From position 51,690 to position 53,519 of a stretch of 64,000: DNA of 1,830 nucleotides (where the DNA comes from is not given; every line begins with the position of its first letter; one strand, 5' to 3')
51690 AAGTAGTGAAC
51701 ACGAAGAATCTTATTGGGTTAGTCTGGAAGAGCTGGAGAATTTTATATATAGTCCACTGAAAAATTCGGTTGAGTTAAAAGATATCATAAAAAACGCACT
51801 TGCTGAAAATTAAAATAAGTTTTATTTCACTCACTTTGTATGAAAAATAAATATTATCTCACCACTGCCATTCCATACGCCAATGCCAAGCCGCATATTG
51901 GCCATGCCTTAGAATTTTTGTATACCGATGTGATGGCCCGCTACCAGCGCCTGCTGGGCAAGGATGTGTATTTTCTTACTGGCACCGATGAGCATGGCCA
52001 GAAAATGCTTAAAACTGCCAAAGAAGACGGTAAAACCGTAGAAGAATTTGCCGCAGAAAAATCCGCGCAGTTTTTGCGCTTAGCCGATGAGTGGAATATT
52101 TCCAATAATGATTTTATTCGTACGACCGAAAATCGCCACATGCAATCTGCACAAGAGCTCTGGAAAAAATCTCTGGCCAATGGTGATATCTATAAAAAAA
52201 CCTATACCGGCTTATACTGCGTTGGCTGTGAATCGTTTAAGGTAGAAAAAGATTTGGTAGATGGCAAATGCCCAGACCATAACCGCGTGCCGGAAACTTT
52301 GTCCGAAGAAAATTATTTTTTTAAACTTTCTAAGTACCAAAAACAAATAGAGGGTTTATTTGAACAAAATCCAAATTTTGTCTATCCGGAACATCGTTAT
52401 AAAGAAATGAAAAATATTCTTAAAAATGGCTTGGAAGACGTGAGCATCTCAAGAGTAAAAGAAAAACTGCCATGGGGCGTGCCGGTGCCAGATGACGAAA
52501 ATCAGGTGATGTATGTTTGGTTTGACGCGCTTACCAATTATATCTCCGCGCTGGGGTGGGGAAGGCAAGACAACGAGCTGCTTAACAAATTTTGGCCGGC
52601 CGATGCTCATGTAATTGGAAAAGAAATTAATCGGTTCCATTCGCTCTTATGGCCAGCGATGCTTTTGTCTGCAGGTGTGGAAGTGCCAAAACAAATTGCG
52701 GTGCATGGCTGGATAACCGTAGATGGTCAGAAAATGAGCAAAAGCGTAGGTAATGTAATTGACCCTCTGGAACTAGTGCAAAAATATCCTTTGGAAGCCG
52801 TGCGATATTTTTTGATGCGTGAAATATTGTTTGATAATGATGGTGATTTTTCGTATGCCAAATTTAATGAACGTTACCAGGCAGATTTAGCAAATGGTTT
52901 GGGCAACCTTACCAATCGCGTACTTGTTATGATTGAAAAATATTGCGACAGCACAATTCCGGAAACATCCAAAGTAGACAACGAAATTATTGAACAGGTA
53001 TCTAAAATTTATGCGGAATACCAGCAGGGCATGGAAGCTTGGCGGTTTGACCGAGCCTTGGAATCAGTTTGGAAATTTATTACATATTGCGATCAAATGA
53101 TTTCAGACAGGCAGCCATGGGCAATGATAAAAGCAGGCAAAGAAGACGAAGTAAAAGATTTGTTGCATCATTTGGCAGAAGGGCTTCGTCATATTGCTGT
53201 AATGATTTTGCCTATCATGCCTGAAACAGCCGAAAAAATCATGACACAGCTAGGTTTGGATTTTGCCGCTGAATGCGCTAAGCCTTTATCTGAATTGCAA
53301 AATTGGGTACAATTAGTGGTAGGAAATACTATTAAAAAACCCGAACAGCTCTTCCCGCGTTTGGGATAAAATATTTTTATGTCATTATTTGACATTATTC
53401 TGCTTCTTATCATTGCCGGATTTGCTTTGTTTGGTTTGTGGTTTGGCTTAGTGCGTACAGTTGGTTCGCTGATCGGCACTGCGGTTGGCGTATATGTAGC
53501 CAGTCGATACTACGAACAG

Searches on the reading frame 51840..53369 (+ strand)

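Call 18: search_protein_families(library=ncbifam, proteins=[window:51840-53369:+], max_evalue=0.00001)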
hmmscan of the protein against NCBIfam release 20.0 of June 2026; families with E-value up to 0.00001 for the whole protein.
window:51840-53369:+ (509 aa): 22 families
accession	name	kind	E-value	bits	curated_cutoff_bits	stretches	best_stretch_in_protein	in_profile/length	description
NF008900.0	PRK12267.1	equivalog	4.5e-194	646.6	598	1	2-508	3-510/648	methionine--tRNA ligase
TIGR00398.1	metG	equivalog_domain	6.1e-150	500.4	336.35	2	150-508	175-529/530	methionine--tRNA ligase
NF001100.0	PRK00133.1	equivalog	2.9e-106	356.6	587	2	137-508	168-531/676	methionine--tRNA ligase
NF008860.0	PRK11893.2-2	equivalog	7.7e-96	322.3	761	3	248-474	322-550/583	methionine--tRNA ligase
TIGR00422.1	valS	equivalog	3.4e-44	151.1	612.1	2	220-472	447-700/863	valine--tRNA ligase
NF009687.0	PRK13208.1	equivalog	2.6e-40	138.3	738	2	219-472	454-706/801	valine--tRNA ligase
NF004349.1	PRK05729.1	equivalog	1.1e-37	129.7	704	1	219-472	436-684/860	valine--tRNA ligase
NF008957.0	PRK12300.1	subfamily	2.5e-28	98.5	677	2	282-473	610-781/946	leucine--tRNA ligase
TIGR00392.1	ileS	equivalog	5.3e-28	97.7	621.4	2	221-471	533-789/861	isoleucine--tRNA ligase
NF000540.1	alt_ValS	exception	9.8e-27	93.2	900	2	220-467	495-739/827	valine--tRNA ligase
NF008859.0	PRK11893.2-1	equivalog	8.7e-26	90.9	553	2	3-136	2-137/498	methionine--tRNA ligase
TIGR00395.1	leuS_arch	equivalog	8.1e-23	80.4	648.5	2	251-474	571-779/938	leucine--tRNA ligase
NF011492.0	PRK14900.1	equivalog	1.8e-22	79.1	1783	1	220-477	453-713/1044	valine--tRNA ligase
TIGR00396.1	leuS_bact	equivalog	6.4e-20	70.9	548.4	2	2-172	28-202/843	leucine--tRNA ligase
NF008863.0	PRK11893.2-5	equivalog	1e-15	57.3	551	1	3-108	5-111/531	methionine--tRNA ligase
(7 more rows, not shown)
